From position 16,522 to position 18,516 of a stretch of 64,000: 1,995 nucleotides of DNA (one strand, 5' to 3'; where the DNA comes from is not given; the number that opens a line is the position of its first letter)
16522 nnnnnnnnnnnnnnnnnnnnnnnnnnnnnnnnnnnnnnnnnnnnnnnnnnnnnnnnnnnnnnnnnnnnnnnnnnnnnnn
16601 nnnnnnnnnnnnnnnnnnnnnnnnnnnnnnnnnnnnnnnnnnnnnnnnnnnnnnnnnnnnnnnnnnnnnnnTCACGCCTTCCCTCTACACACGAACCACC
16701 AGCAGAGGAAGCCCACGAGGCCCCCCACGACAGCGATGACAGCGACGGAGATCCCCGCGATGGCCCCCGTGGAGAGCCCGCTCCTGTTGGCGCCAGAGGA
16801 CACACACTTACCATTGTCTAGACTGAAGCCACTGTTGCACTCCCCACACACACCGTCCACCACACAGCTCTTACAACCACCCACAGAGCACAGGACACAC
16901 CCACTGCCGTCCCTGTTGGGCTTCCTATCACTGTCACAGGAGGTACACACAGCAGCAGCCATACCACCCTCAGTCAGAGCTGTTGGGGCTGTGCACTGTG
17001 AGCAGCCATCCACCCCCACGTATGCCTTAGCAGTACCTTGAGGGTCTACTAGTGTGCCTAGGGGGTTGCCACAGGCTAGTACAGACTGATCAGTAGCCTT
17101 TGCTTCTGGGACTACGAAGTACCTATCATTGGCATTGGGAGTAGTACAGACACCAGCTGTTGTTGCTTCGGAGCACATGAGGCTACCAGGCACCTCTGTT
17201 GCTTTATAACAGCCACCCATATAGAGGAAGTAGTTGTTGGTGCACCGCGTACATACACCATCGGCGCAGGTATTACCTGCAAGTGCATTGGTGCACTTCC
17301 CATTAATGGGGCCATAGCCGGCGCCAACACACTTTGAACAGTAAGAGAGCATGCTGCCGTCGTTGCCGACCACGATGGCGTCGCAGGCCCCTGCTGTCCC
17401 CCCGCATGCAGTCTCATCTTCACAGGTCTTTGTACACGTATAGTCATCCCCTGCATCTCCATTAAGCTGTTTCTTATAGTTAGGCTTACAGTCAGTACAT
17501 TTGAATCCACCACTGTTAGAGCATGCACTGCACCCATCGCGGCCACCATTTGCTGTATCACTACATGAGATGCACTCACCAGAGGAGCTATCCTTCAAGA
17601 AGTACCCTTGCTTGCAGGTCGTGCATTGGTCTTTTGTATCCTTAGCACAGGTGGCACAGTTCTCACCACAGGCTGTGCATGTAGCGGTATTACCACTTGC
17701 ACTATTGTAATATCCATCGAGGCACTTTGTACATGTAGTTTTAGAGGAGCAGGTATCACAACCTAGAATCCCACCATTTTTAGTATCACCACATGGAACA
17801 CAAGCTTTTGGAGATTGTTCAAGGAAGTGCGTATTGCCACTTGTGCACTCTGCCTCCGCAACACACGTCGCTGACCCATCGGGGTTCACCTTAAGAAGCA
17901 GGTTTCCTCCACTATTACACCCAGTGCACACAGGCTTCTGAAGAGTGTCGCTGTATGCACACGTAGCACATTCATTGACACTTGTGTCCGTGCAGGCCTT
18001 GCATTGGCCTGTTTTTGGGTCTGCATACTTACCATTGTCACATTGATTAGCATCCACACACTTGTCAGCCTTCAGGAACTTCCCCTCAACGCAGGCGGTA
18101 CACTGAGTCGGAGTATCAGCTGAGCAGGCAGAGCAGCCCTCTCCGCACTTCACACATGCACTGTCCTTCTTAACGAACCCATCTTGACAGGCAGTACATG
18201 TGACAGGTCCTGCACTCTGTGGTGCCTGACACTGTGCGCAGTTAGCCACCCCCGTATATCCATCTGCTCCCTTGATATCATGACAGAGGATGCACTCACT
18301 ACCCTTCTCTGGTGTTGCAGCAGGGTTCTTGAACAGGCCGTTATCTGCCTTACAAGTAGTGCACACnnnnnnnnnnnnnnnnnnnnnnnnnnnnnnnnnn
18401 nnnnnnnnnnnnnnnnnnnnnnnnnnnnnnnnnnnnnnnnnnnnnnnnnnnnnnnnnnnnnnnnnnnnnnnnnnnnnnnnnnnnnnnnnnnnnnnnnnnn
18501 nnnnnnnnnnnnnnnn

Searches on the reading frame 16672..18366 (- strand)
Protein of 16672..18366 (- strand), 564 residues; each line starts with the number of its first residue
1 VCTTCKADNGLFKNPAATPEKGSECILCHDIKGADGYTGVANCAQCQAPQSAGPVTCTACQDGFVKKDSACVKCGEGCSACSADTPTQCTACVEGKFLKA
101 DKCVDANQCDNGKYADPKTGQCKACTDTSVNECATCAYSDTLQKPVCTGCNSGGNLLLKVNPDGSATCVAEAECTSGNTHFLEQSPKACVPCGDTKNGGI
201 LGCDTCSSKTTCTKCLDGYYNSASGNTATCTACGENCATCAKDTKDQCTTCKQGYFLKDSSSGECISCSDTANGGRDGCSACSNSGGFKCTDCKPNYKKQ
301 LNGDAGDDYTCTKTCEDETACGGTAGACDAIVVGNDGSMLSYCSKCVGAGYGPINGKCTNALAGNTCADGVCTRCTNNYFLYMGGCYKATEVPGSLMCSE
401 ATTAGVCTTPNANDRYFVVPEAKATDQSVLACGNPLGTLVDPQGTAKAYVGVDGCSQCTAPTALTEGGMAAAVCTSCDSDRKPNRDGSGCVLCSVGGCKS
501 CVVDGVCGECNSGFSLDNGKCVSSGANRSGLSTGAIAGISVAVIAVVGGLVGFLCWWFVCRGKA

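Call 4: search_protein_families(library=pfam, proteins=[window:16672-18366:-])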
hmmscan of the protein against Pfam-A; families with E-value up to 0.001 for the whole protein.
window:16672-18366:- (564 aa): 1 family
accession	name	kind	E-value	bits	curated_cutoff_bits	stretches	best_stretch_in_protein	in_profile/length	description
PF03302.18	VSP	-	1.4e-38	133.2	31.4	3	270-564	105-397/397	Giardia variant-specific surface protein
